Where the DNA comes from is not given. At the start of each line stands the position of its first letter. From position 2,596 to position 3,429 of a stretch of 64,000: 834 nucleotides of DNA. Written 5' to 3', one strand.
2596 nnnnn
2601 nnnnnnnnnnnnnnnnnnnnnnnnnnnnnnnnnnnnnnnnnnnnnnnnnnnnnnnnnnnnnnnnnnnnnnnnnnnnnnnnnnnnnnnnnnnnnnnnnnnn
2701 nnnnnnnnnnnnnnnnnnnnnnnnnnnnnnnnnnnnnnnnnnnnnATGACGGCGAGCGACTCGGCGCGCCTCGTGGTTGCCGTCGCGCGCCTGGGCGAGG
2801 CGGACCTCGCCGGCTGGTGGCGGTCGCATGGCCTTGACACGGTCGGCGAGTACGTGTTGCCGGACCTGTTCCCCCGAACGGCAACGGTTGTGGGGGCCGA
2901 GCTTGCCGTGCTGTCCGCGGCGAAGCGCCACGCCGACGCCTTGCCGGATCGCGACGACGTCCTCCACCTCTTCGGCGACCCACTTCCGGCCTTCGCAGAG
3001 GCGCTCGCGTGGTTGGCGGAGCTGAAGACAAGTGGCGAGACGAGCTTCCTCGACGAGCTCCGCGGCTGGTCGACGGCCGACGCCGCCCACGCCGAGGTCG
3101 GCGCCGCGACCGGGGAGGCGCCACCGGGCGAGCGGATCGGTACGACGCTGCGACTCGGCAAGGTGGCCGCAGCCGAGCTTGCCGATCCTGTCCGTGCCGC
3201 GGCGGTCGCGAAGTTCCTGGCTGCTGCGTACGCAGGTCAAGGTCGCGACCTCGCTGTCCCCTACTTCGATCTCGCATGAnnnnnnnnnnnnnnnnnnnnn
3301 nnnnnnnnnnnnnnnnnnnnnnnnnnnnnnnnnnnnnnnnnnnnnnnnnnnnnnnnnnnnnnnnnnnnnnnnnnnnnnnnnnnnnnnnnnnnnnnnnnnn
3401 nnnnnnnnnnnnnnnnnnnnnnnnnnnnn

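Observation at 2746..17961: Complete type-1-order BREX operon with a leading brxE-like gene and a trailing GmrSD nuclease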

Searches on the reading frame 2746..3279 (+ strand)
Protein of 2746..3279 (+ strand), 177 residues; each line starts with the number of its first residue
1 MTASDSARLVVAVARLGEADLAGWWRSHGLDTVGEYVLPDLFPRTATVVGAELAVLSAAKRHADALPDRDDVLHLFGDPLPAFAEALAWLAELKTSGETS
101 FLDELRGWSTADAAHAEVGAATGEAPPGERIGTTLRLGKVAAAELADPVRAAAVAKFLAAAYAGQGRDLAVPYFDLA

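Call 4: search_protein_families(library=pfam, proteins=[window:2746-3279:+], max_evalue=0.01)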
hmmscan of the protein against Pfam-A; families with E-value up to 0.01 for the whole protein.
window:2746-3279:+ (177 aa): 0 families

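Call 5: search_protein_families(library=padloc, proteins=[window:2746-3279:+], max_evalue=0.01)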
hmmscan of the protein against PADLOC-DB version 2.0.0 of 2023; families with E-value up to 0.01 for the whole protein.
window:2746-3279:+ (177 aa): 0 families

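Call 6: search_protein_families(library=ncbifam, proteins=[window:2746-3279:+], max_evalue=0.1)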
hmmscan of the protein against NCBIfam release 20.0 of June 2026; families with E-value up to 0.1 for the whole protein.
window:2746-3279:+ (177 aa): 2 families
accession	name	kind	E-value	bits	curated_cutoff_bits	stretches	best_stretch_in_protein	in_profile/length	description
NF033447.1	BrxE_fam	subfamily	1.9e-22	80.4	40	1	7-174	5-168/169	BrxE family protein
NF033448.0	BREX_6_BrxE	equivalog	1.1e-07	32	80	1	11-118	13-129/182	BREX-6 system BrxE protein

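Call 7: search_protein_families(library=padloc, proteins=[window:2746-3279:+], max_evalue=10)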
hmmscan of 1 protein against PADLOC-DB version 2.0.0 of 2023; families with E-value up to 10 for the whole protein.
window:2746-3279:+ (177 aa): 0 families

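Call 16: find_homologous_proteins(query=window:2746-3279:+)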
Query window:2746-3279:+ (177 aa): 104 proteins with E <= 0.001 among 6150 candidates.
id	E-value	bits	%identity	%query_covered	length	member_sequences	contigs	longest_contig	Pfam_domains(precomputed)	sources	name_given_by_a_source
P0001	4.2e-106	370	100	100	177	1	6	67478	PF26412.1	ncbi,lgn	-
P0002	1.9e-89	316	85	100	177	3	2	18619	PF26412.1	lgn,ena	-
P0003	4.4e-82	292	80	100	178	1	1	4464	PF26412.1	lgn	-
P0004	9.9e-81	288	78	100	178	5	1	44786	PF26412.1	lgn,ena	-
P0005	1.5e-80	287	81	96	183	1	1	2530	PF26412.1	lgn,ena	-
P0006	9.2e-79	281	75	99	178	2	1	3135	PF26412.1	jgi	jgi:hypothetical protein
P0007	6.0e-78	279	74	100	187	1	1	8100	PF26412.1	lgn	-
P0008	1.2e-77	278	76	98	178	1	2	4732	PF26412.1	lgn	-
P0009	1.4e-77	278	72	100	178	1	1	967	PF26412.1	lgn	-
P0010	3.0e-77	276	73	99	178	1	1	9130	PF26412.1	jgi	jgi:hypothetical protein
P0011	5.5e-77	276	76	99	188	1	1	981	PF26412.1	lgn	-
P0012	6.6e-77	275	75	98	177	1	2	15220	PF26412.1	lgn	-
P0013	8.3e-77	275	73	99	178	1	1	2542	PF26412.1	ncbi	-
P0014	8.8e-77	275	73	99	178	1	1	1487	PF26412.1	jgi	jgi:hypothetical protein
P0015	9.4e-77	275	73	100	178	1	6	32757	PF26412.1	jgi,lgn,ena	jgi:hypothetical protein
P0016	1.3e-76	274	76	97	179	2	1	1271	PF26412.1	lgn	-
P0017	1.8e-76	274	75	97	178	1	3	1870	PF26412.1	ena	-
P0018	1.9e-76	274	76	98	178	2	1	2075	PF26412.1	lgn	-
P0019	2.7e-76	273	75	100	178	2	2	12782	PF26412.1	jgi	jgi:hypothetical protein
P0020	6.5e-76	272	74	99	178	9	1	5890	PF26412.1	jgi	jgi:hypothetical protein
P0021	8.8e-76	272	73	99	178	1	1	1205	PF26412.1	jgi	jgi:hypothetical protein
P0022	1.2e-75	271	74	99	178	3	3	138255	PF26412.1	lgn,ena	-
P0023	1.9e-75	271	77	96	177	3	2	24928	PF26412.1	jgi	jgi:hypothetical protein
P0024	2.7e-75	270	72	100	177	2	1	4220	PF26412.1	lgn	-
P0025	3.8e-75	270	77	92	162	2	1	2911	PF26412.1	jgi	-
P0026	4.0e-75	270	71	99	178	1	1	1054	PF26412.1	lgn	-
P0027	1.3e-74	268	71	99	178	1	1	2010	PF26412.1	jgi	jgi:hypothetical protein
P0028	1.4e-74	268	75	98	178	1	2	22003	PF26412.1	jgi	jgi:hypothetical protein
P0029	2.4e-74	267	70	99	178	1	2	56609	PF26412.1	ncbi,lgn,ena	-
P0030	6.7e-74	266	71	98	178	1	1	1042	PF26412.1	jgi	jgi:hypothetical protein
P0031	6.7e-74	266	75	97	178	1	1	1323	PF26412.1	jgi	-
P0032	1.2e-73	265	72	97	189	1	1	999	PF26412.1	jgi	jgi:hypothetical protein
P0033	1.2e-73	265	73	98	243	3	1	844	PF26412.1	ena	-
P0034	2.0e-73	264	73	91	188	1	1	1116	PF26412.1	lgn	-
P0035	2.3e-73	264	71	100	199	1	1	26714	PF26412.1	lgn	-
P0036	5.2e-73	263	68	99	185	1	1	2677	PF26412.1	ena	-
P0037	1.2e-72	261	74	94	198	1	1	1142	PF26412.1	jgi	jgi:hypothetical protein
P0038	1.3e-72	261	70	98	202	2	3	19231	PF26412.1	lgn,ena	-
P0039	1.4e-72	261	72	98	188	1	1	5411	PF26412.1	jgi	jgi:hypothetical protein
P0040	1.9e-72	261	70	98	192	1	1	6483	PF26412.1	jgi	jgi:hypothetical protein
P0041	3.0e-72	260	71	98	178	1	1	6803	PF26412.1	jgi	jgi:hypothetical protein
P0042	9.3e-72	259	72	98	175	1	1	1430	PF26412.1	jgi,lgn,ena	-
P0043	1.3e-71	258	69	99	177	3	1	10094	PF26412.1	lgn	-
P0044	1.7e-71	258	71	99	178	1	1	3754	PF26412.1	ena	-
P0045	6.5e-71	256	69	95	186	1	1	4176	PF26412.1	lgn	-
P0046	1.3e-70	255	72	92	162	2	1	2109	PF26412.1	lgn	-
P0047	1.4e-70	255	71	95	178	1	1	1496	PF26412.1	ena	-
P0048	2.7e-70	254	68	98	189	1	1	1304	PF26412.1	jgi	jgi:hypothetical protein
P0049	9.4e-70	252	70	97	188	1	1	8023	PF26412.1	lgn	-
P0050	1.8e-67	245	71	89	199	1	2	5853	PF26412.1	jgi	jgi:hypothetical protein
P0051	4.4e-67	243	71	95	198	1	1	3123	PF26412.1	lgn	-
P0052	1.3e-64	235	65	99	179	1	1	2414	PF26412.1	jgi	jgi:hypothetical protein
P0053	2.5e-64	234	76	84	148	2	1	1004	PF26412.1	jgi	jgi:hypothetical protein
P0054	2.4e-62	228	68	96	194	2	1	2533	PF26412.1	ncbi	-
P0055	4.3e-62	227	67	99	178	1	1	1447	PF26412.1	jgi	jgi:hypothetical protein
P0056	1.9e-57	212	63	94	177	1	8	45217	PF26412.1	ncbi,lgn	-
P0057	1.6e-52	196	60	95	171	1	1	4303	PF26412.1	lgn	-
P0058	2.1e-52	196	57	95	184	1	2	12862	PF26412.1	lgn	-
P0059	3.4e-52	195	62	91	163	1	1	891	PF26412.1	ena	-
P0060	3.7e-52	195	61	95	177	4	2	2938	PF26412.1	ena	-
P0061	8.2e-52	194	56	96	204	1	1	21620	PF26412.1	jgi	jgi:hypothetical protein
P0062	1.2e-51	193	68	80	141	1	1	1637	PF26412.1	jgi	jgi:hypothetical protein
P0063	4.9e-51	191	56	95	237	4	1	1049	PF26412.1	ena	-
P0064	1.1e-49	187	77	63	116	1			PF26412.1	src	-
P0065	3.3e-49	185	50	96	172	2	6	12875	PF26412.1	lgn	-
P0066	1.5e-47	180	50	97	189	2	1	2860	PF26412.1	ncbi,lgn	-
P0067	1.8e-47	180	51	96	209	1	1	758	PF26412.1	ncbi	-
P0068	2.3e-47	179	64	83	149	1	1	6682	PF26412.1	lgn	-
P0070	8.5e-47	177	52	95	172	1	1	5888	PF26412.1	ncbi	-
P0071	2.3e-46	176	48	97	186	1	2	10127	PF26412.1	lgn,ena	-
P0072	2.4e-46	176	51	96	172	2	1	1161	PF26412.1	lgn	-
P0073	1.3e-45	174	48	98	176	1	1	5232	PF26412.1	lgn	-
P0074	1.6e-45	173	50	95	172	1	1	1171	PF26412.1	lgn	-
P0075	6.2e-45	171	50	95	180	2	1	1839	PF26412.1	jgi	jgi:hypothetical protein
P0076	2.6e-44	169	55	97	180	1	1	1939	PF26412.1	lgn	-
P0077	1.1e-43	167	58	84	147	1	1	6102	PF26412.1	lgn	-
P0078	9.9e-38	148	56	84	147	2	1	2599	PF26412.1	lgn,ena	-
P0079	1.1e-36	144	70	55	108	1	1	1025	PF26412.1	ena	-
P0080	1.6e-36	144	48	98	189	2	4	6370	PF26412.1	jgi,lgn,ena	jgi:hypothetical protein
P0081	1.4e-35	141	51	95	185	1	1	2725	PF26412.1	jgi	jgi:hypothetical protein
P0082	2.0e-35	140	49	98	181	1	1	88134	PF26412.1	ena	-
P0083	5.9e-35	139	50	97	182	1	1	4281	PF26412.1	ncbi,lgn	-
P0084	7.2e-35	139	48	98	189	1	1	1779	PF26412.1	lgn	-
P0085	7.6e-35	138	48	95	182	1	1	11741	PF26412.1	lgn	-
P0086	2.3e-34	137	48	99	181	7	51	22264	PF26412.1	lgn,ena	-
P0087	4.7e-34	136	48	98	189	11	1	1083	PF26412.1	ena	-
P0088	1.0e-33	135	48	97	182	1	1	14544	PF26412.1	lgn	-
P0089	2.8e-33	133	47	95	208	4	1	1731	PF26412.1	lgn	-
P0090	1.3e-32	131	45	97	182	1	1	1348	PF26412.1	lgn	-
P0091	2.5e-32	130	47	99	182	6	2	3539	PF26412.1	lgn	-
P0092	2.8e-31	127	47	99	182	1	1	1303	PF26412.1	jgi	jgi:hypothetical protein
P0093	6.4e-31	126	47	97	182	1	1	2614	PF26412.1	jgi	jgi:hypothetical protein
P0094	3.2e-30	123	47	93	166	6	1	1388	PF26412.1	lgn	-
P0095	2.2e-28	117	44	99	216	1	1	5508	PF26412.1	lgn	-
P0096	5.2e-28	116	69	50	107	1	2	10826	PF26412.1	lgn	-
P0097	1.5e-27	115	44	97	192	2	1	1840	PF26412.1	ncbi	-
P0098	9.3e-27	112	41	98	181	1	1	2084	PF26412.1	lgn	-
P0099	2.1e-21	95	39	98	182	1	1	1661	PF26412.1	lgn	-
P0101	5.6e-21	93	40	94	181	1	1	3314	PF26412.1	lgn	-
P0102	6.9e-17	80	37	95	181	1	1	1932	PF26412.1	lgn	-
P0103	9.2e-15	73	68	32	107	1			PF26412.1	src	-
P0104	7.4e-5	41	48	35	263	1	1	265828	PF26412.1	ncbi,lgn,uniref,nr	ncbi:BrxE family protein [Desulfofundulus thermosubterraneus]|uniref:Uncharacterized protein n=1 Tax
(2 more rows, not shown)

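Call 21: find_encoding_contigs(protein=P0001, flank=10000, max_places=3)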
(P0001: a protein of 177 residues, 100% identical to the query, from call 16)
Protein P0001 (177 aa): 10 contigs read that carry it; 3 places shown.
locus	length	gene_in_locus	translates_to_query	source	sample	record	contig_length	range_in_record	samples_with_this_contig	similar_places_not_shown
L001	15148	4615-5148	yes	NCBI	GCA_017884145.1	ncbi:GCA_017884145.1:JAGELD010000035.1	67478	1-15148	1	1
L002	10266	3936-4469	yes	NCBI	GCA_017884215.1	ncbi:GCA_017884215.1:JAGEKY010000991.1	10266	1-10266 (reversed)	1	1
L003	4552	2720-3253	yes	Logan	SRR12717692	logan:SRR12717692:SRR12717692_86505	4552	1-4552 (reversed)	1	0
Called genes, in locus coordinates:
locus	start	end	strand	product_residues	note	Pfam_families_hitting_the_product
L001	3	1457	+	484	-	?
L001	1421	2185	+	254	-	-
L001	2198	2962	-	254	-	-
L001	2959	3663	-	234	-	PF13560:HTH_31 (weak), PF01381:HTH_3 (weak)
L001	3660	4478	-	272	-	-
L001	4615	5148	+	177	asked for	PF26412:BrxE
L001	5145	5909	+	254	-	PF08849:BrxA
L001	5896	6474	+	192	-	PF08747:BrxB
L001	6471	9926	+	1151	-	-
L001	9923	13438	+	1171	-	PF02384:N6_Mtase (faint), PF20473:MmeI_Mtase (faint), PF07669:Eco57I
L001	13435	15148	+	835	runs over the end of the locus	PF08665:PglZ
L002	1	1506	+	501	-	?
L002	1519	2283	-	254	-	-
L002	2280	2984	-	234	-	PF13560:HTH_31 (weak), PF01381:HTH_3 (weak)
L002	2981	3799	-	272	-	-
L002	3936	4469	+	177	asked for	PF26412:BrxE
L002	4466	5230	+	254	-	PF08849:BrxA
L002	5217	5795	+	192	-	PF08747:BrxB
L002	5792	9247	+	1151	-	-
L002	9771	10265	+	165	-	?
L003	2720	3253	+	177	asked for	PF26412:BrxE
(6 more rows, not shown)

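Call 22: find_encoding_contigs(protein=P0022, flank=10000, max_places=2)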
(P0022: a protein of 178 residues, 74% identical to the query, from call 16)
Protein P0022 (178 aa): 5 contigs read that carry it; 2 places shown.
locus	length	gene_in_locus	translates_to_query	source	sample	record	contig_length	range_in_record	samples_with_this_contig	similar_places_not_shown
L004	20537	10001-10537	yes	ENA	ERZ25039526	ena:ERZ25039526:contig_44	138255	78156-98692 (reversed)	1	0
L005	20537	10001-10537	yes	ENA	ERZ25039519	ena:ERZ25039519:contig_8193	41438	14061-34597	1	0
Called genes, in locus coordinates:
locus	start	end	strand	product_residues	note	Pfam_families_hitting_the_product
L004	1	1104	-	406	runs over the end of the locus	PF07592:DDE_Tnp_ISAZ013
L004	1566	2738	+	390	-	-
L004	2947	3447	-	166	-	-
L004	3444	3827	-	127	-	-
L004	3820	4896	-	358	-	-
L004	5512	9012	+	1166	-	PF13482:RNase_H_2, PF13086:AAA_11 (faint), PF13604:AAA_30, PF13087:AAA_12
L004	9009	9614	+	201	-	PF06941:NT5C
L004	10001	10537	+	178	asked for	PF26412:BrxE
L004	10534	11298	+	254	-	PF08849:BrxA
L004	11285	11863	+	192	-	PF08747:BrxB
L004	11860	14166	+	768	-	-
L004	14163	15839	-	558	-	PF01609:DDE_Tnp_1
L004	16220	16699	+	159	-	-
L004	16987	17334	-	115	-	PF00248:Aldo_ket_red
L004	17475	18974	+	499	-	PF00370:FGGY_N, PF02782:FGGY_C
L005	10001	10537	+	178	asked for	PF26412:BrxE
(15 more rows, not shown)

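Call 39: predict_structure(alignment_id=A3)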
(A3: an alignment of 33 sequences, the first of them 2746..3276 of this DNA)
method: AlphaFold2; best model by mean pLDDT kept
length: 177 residues; sequences in the alignment: 33
mean_pLDDT: 96.0   pTM: 0.92
mean pLDDT of the five models: 96.0, 95.7, 95.1, 94.3, 91.9
residues with pLDDT >= 90: 168; 70-90: 8; 50-70: 1; < 50: 0
segments of 3 or more residues with pLDDT < 50: none
pLDDT, mean of each block of 10 residues (from residue 1): 91 98 96 95 97 98 91 96 98 95 97 97 96 97 96 98 95 97
secondary structure, 60 per line:
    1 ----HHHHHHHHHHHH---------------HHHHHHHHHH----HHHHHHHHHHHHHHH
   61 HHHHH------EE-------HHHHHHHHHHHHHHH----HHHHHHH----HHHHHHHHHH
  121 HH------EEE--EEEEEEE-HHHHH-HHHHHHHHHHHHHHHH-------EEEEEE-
elements in order: H5-16 H32-41 H46-65 H81-95 H100-106 H111-122 E129-131 E134-140 H142-146 H148-163 E171-176

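Call 44: fold_search(model_id=the predicted structure, library=pdb)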
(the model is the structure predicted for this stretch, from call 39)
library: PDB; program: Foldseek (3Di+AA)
matches with E <= 10: 6; with E <= 0.001: 0
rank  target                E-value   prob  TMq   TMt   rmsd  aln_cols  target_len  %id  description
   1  5e8k_A                1.9e+00  0.04  0.18  0.13  14.5       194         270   16  Crystal structure of polyprenyl pyrophosphate synthase 2 from Arabidopsis thaliana (released 2015-11-11)
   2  7qn5_E                6.4e+00  0.06  0.25  0.16   7.6       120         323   16  Cryo-EM structure of human full-length extrasynaptic alpha4beta3delta GABA(A)R in complex with nanobody Nb25 (released 2022-04-13)
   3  3j1x_A                6.4e+00  0.05  0.20  0.19  12.4       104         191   12  A refined model of the prototypical Salmonella typhimurium T3SS basal body reveals the molecular basis for its assembl (released 2013-05-22)
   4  5tcp_1                7.5e+00  0.06  0.19  0.17   6.3        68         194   10  Near-atomic resolution cryo-EM structure of the periplasmic domains of PrgH and PrgK (released 2016-12-21)
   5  5ojm_A                9.2e+00  0.06  0.27  0.16   8.0       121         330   12  Structure of a chimaeric beta3-alpha5 GABAA receptor in complex with nanobody Nb25 (released 2017-10-04)
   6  3gr1_B                9.2e+00  0.04  0.21  0.20  11.8       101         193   13  Periplasmic domain of the T3SS inner membrane protein PrgH from S.typhimurium (fragment 170-392) (released 2009-05-19)

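Call 45: search_protein_families(library=pfam, proteins=[L001:3-1457:+, L001:1421-2185:+, L002:1-1506:+], max_evalue=0.1)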
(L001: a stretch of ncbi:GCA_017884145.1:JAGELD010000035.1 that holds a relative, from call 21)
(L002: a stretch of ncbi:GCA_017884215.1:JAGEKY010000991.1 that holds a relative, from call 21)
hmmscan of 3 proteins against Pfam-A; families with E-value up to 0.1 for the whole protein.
L001:3-1457:+ (484 aa): 11 families
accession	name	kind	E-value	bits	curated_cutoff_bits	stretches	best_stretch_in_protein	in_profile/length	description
PF13604.12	AAA_30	-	5.7e-49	166.9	27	1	89-286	1-190/191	AAA domain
PF13245.12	AAA_19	-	1.1e-15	58.4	25.1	1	104-226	9-132/134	AAA domain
PF13401.12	AAA_22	-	6.7e-06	26.9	27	1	106-221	5-125/130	AAA domain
PF18335.7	SH3_13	-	0.00087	19.5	41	1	340-392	18-63/65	ATP-dependent RecD-like DNA helicase SH3 domain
PF01443.25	Viral_helicase1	-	0.019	15.2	21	1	110-227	2-101/228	Viral superfamily 1 RNA helicase core domain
PF22232.2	TraI_hel_assoc_N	-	0.02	15.9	27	1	113-215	1-96/99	TraI helicase-associated ssDNA bd, N-terminal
PF13191.12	AAA_16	-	0.037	14.9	32.6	0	97-145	15-68/167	AAA ATPase domain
PF13481.12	AAA_25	-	0.049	13.7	27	0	107-173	34-99/195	AAA domain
PF05970.20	PIF1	-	0.067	13.2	25.9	0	91-204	3-123/223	PIF1-like helicase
PF02562.22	PhoH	-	0.08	12.9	27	0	91-130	6-44/205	PhoH-like protein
PF00004.35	AAA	-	0.089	13.7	21.2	0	111-199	3-73/131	ATPase family associated with various cellular activities (AAA)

L001:1421-2185:+ (254 aa): 1 family
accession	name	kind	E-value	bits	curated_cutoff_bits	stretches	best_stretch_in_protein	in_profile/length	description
PF15233.11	SYCE1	-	0.029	14.9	27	1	66-114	100-148/152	Synaptonemal complex central element protein 1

L002:1-1506:+ (501 aa): 2 families
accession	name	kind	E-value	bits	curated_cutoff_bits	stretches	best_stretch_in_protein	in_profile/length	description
PF13604.12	AAA_30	-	5.9e-07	29.8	27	1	2-60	133-190/191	AAA domain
PF18335.7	SH3_13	-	6.8e-05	23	41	1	114-168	18-65/65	ATP-dependent RecD-like DNA helicase SH3 domain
